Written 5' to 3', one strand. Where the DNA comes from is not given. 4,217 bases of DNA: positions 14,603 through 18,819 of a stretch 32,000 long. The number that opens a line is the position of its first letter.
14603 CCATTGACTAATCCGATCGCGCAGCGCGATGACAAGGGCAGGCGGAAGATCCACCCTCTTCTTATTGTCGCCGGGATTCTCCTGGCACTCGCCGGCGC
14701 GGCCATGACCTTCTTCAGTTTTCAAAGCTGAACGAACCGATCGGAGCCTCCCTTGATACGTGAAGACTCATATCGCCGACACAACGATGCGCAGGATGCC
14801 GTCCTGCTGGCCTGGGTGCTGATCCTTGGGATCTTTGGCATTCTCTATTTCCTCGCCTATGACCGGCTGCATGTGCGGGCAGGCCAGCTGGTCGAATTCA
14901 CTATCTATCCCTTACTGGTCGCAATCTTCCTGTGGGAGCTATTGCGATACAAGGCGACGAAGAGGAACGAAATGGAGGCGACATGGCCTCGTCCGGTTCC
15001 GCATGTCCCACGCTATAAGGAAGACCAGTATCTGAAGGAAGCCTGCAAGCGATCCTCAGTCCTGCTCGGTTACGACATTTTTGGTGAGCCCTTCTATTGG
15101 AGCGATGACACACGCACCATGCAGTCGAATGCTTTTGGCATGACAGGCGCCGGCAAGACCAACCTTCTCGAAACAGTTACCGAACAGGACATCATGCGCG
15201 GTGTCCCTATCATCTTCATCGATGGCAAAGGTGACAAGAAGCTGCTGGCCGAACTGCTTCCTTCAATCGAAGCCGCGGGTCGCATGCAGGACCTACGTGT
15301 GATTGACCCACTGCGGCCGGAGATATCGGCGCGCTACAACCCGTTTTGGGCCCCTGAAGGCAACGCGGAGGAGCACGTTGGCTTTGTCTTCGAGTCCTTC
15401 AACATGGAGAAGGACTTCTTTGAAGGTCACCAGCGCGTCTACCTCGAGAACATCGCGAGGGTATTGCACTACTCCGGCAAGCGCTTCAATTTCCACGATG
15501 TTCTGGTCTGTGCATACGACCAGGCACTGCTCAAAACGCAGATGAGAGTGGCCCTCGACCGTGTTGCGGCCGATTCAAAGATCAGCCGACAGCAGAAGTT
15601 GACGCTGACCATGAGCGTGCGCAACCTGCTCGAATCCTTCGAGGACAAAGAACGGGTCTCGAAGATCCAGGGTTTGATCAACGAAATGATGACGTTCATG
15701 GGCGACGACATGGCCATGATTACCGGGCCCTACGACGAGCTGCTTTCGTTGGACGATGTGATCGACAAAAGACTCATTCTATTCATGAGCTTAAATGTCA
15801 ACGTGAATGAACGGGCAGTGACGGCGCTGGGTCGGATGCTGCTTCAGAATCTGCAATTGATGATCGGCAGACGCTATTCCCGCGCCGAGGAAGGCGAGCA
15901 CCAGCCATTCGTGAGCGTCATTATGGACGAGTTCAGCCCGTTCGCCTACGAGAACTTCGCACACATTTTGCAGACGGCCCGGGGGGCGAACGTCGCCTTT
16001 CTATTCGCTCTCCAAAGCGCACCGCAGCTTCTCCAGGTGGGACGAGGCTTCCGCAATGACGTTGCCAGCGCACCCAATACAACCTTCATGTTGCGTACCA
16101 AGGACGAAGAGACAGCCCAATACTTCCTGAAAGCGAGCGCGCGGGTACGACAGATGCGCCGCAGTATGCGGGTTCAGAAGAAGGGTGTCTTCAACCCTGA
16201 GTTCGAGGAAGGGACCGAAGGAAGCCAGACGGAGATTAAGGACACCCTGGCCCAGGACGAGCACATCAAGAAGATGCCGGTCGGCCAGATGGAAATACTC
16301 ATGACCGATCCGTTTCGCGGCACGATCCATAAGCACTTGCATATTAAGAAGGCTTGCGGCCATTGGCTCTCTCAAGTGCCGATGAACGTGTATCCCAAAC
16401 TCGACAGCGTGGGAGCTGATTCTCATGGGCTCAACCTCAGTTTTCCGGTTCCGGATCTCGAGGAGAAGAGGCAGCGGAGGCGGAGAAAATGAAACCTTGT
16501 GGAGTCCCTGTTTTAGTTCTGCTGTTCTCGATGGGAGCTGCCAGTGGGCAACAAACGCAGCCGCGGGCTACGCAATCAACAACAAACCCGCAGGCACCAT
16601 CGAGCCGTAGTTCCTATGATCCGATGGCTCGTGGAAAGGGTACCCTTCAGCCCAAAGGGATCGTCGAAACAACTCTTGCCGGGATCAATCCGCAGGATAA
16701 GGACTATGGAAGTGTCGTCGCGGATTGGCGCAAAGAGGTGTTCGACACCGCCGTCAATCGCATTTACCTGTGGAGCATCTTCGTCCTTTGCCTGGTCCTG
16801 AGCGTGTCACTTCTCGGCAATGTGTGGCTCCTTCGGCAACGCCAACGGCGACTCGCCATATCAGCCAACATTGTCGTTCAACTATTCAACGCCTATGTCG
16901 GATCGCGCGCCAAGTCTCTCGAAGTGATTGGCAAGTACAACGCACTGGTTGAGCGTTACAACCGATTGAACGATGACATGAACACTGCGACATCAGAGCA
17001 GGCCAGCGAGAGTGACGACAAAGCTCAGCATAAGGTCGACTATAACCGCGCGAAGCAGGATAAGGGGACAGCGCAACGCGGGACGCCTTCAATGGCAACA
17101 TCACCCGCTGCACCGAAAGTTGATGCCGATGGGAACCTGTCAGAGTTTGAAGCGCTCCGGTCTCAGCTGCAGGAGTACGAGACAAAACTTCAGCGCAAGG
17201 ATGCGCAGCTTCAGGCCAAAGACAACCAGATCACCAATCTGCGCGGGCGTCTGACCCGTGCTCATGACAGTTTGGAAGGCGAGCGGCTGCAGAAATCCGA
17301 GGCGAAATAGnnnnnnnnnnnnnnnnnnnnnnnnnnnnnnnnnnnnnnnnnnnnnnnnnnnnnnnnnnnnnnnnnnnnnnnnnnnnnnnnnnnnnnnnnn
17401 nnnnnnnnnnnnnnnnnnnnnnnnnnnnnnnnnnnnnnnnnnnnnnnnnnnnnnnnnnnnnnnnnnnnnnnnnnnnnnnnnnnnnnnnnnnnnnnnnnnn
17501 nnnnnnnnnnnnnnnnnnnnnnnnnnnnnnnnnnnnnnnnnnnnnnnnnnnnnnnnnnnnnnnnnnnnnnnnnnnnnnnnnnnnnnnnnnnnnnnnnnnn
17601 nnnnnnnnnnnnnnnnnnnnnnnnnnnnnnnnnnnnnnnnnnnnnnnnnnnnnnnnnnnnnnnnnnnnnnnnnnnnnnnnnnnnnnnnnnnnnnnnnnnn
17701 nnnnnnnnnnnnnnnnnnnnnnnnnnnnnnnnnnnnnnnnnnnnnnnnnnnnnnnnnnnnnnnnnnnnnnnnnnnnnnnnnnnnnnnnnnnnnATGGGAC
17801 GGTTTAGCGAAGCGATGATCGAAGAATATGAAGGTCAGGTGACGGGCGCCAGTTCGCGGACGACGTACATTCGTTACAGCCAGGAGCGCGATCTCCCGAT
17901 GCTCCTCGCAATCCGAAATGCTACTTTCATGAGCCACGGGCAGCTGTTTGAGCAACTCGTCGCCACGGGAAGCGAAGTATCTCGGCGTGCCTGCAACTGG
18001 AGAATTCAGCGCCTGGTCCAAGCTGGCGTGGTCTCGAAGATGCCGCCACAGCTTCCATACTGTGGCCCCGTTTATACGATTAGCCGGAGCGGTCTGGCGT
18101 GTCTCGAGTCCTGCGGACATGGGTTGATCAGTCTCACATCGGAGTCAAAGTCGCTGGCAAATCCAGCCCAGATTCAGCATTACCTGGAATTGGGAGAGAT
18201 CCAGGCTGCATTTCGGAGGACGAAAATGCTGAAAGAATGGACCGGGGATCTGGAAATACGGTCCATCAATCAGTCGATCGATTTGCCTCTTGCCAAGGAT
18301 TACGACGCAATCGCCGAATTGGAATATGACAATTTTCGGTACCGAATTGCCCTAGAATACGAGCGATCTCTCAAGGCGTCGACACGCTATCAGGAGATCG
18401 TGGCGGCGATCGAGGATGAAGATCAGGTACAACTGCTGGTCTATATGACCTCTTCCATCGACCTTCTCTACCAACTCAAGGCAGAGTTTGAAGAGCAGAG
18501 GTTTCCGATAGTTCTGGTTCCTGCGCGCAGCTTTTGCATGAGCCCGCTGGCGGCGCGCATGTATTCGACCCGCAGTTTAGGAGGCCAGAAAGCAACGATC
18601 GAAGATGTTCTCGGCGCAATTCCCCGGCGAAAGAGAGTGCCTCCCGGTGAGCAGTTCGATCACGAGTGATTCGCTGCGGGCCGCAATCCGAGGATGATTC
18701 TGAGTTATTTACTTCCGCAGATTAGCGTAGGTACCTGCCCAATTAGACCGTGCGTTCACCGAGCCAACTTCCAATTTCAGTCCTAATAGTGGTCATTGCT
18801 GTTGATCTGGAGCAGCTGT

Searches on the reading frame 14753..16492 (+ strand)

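Call 9: search_protein_families(library=pfam, proteins=[window:14753-16492:+], max_evalue=0.01)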
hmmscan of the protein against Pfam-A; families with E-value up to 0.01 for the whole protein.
window:14753-16492:+ (579 aa): 3 families
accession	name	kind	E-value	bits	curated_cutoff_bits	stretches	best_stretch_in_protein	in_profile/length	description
PF02534.20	T4SS-DNA_transf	-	2.4e-09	37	20.1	1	178-460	94-380/468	Type IV secretory system Conjugative DNA transfer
PF12696.13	TraG-D_C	-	5.4e-08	33.3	22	1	388-509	3-125/126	TraM recognition site of TraD and TraG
PF10412.15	TrwB_AAD_bind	-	7.6e-05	22.2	20.5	1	348-459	209-320/387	Type IV secretion-system coupling protein DNA-binding domain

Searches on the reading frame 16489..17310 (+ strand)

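Call 9: search_protein_families(library=pfam, proteins=[window:16489-17310:+], max_evalue=0.01)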
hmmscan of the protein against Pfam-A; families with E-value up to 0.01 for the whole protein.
window:16489-17310:+ (273 aa): 3 families
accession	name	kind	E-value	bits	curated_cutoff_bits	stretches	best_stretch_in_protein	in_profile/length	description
PF08614.16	ATG16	-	0.00011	22.9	33.7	1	144-262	18-139/200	Autophagy protein 16 (ATG16)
PF16046.10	FAM76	-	0.00016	21.7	28.5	1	165-263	161-262/298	FAM76 protein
PF04859.17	DUF641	-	0.0018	19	27.6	1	213-261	72-120/127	Plant protein of unknown function (DUF641)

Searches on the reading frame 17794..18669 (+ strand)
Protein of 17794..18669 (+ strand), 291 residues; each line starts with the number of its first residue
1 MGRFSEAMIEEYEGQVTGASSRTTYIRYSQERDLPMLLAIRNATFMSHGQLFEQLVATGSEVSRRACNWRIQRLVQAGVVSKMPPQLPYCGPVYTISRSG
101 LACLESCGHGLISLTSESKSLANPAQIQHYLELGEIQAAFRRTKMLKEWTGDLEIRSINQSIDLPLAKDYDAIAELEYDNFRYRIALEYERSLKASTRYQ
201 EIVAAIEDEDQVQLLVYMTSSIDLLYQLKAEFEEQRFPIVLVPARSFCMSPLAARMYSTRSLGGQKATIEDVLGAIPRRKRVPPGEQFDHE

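Call 9: search_protein_families(library=pfam, proteins=[window:17794-18669:+], max_evalue=0.01)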
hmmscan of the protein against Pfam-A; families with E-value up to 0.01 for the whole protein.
window:17794-18669:+ (291 aa): 2 families
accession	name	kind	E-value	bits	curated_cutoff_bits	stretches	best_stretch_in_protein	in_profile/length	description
PF13814.12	Replic_Relax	-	0.00015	22.3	25.3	1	39-150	3-124/191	Replication-relaxation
PF13412.12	HTH_24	-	0.0018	18.2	21.9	1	59-80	26-47/48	Winged helix-turn-helix DNA-binding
